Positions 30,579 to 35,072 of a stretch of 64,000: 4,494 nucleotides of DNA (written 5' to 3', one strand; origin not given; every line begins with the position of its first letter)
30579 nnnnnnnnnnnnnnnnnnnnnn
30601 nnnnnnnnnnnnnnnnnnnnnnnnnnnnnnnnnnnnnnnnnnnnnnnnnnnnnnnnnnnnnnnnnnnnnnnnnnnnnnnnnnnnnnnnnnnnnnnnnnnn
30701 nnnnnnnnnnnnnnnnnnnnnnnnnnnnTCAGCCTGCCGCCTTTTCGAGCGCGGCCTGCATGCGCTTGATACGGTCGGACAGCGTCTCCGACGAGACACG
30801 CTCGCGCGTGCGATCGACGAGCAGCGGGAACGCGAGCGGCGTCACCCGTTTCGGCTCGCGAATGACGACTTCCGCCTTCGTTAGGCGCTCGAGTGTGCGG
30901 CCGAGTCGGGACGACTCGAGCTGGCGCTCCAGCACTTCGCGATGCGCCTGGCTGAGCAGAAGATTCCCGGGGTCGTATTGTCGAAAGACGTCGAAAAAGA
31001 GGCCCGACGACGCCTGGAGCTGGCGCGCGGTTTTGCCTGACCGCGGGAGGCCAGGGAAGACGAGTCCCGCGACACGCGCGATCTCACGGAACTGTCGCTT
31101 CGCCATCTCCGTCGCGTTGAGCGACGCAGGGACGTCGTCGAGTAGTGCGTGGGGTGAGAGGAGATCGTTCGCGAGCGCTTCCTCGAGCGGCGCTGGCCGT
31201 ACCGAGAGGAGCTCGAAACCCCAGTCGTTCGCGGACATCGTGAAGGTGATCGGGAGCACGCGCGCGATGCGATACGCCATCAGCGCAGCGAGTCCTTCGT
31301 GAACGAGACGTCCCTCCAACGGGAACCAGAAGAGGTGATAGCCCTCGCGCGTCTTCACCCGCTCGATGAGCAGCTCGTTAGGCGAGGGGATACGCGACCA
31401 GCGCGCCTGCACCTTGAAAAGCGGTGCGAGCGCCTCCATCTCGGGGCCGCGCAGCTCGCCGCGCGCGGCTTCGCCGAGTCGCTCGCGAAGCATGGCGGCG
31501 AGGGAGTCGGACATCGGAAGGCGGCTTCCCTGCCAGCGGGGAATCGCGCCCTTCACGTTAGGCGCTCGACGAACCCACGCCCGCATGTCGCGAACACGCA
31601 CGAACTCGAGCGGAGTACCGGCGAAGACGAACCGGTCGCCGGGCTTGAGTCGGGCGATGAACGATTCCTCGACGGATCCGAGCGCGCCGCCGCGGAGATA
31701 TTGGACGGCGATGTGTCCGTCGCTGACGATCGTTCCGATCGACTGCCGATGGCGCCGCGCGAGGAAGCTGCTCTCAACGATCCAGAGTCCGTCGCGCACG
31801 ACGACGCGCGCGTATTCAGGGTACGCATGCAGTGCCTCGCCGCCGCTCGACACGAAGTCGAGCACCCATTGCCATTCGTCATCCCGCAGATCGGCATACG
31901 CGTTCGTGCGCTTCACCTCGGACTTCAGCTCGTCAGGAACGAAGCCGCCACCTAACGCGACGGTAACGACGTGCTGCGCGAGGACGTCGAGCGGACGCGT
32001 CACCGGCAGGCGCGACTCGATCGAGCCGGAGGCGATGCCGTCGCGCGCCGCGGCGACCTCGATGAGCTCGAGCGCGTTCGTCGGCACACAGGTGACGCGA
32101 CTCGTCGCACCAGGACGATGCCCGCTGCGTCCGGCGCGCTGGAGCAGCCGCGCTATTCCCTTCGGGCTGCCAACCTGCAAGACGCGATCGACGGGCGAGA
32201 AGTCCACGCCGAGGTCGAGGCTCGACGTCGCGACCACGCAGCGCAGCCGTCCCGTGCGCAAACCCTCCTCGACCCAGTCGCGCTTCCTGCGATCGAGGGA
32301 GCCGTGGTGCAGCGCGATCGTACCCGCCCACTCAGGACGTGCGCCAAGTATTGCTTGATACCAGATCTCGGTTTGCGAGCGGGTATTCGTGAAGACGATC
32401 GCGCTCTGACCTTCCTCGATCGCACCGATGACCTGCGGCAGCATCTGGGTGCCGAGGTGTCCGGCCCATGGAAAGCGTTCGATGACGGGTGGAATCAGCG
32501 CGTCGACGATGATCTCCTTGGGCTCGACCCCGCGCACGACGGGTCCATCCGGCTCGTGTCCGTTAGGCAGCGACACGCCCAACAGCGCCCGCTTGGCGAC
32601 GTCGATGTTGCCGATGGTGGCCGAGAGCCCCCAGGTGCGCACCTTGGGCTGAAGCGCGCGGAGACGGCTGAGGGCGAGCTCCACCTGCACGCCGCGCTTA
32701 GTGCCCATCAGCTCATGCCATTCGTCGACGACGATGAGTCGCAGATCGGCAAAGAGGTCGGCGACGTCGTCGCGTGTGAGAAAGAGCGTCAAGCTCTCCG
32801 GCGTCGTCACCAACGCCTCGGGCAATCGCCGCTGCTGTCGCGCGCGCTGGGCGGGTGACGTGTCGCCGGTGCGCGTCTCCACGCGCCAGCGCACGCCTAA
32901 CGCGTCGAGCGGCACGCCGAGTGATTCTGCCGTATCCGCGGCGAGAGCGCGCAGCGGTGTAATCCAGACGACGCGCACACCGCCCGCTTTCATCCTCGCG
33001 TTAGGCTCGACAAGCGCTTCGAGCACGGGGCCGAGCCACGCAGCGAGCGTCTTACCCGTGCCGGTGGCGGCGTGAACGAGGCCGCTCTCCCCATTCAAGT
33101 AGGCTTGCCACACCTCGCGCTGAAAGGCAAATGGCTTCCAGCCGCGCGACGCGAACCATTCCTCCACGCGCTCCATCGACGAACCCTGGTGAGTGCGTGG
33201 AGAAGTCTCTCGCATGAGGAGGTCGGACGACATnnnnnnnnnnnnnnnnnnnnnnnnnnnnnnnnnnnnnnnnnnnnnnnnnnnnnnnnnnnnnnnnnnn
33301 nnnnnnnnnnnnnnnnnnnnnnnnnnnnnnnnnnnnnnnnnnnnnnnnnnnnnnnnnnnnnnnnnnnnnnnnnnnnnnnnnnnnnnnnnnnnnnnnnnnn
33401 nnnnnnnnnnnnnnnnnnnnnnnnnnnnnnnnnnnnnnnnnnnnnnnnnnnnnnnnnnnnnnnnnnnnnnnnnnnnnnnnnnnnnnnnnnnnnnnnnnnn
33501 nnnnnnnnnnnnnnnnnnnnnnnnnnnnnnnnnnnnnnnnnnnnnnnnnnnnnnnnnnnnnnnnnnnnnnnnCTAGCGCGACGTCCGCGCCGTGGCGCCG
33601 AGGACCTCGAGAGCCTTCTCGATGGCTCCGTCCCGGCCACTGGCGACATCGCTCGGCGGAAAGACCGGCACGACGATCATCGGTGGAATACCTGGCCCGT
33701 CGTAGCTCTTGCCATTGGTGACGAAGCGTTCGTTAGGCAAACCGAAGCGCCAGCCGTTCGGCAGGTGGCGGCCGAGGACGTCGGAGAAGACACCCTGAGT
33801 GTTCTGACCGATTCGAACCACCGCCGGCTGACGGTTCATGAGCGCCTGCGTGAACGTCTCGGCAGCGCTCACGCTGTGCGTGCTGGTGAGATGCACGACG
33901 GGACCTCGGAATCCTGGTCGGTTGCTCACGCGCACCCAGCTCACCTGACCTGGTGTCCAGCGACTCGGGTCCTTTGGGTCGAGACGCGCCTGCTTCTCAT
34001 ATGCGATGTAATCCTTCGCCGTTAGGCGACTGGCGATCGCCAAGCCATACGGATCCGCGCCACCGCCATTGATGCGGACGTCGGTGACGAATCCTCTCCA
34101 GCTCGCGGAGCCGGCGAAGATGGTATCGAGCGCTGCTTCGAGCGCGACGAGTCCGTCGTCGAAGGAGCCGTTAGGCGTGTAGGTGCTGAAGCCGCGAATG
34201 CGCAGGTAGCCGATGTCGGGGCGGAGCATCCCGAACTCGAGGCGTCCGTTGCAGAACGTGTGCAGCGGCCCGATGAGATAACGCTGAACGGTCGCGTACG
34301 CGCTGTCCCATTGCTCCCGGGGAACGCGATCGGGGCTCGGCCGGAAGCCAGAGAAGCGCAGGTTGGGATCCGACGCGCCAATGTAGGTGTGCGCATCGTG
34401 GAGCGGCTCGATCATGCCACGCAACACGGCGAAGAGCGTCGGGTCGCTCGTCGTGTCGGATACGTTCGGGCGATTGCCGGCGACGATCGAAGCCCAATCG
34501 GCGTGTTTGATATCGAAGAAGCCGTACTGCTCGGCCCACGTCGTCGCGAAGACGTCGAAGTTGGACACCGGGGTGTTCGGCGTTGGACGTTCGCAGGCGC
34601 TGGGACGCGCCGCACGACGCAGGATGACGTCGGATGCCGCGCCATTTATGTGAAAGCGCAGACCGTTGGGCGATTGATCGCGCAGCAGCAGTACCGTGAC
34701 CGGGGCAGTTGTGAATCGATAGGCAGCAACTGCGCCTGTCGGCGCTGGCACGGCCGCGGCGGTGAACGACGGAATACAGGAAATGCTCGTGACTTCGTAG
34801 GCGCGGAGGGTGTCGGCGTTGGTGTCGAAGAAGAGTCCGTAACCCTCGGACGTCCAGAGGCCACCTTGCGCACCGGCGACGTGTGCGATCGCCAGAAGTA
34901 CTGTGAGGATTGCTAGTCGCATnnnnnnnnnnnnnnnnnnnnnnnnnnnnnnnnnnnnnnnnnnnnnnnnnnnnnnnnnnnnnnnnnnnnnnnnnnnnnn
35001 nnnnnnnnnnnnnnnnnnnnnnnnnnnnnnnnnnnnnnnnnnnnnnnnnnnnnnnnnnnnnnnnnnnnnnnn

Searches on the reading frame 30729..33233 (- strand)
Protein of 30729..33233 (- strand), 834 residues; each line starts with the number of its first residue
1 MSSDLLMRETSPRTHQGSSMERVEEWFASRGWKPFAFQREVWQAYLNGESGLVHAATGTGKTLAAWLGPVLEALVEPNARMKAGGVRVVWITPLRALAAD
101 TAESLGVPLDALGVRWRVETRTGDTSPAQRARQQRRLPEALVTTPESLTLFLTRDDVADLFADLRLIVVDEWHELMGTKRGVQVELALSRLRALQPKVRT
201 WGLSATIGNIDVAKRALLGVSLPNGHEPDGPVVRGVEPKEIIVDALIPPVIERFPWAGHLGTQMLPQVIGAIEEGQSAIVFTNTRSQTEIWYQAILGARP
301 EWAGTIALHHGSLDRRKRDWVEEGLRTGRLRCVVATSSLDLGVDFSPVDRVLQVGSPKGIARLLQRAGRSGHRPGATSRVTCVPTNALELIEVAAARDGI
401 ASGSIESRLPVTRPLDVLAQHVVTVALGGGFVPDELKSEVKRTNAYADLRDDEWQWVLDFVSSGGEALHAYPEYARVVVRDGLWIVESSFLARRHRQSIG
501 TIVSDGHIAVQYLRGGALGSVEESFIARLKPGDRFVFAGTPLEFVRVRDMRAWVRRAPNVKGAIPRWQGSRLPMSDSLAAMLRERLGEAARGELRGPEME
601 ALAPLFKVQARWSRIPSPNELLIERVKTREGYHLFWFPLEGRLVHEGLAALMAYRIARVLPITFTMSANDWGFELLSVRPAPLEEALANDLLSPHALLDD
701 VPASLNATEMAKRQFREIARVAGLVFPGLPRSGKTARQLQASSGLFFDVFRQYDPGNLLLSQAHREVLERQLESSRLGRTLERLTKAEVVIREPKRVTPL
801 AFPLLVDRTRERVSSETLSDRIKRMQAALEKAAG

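Call 51: search_protein_families(library=pfam, proteins=[window:30729-33233:-])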
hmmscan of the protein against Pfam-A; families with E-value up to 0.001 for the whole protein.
window:30729-33233:- (834 aa): 5 families
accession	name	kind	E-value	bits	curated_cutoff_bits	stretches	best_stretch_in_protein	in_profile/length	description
PF19306.5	WH_Lhr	-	3.3e-58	196.2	27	1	400-562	3-166/168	Large helicase-related protein, winged helix domain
PF08494.16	DEAD_assoc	-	3.3e-50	171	23.5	1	615-801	1-191/191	DEAD/H associated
PF00270.35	DEAD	-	8.6e-29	100.9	26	1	37-208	3-161/167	DEAD/DEAH box helicase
PF00271.37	Helicase_C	-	9.2e-16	58.5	23.5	1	264-371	5-107/110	Helicase conserved C-terminal domain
PF04851.21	ResIII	-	5e-05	23.7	22.5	1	13-207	5-162/164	Type III restriction enzyme, res subunit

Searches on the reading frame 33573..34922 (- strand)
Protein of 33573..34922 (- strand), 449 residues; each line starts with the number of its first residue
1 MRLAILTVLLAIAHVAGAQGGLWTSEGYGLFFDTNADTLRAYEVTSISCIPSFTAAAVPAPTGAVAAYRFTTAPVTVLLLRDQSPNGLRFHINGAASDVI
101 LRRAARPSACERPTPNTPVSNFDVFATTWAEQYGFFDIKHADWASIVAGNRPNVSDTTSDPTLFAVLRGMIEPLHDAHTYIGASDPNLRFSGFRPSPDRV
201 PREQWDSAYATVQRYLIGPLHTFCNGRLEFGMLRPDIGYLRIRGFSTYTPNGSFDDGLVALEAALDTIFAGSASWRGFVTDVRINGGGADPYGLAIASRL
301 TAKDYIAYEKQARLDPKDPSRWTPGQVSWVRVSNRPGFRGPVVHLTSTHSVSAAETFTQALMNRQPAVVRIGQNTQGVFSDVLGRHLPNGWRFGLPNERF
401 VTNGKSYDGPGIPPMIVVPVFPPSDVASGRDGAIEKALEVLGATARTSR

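Call 51: search_protein_families(library=pfam, proteins=[window:33573-34922:-])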
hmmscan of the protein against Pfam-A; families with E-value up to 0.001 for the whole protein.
window:33573-34922:- (449 aa): 1 family
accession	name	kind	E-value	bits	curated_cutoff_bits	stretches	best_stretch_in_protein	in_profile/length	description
PF03572.23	Peptidase_S41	-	1.3e-19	70.8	24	1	236-417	1-164/165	Peptidase family S41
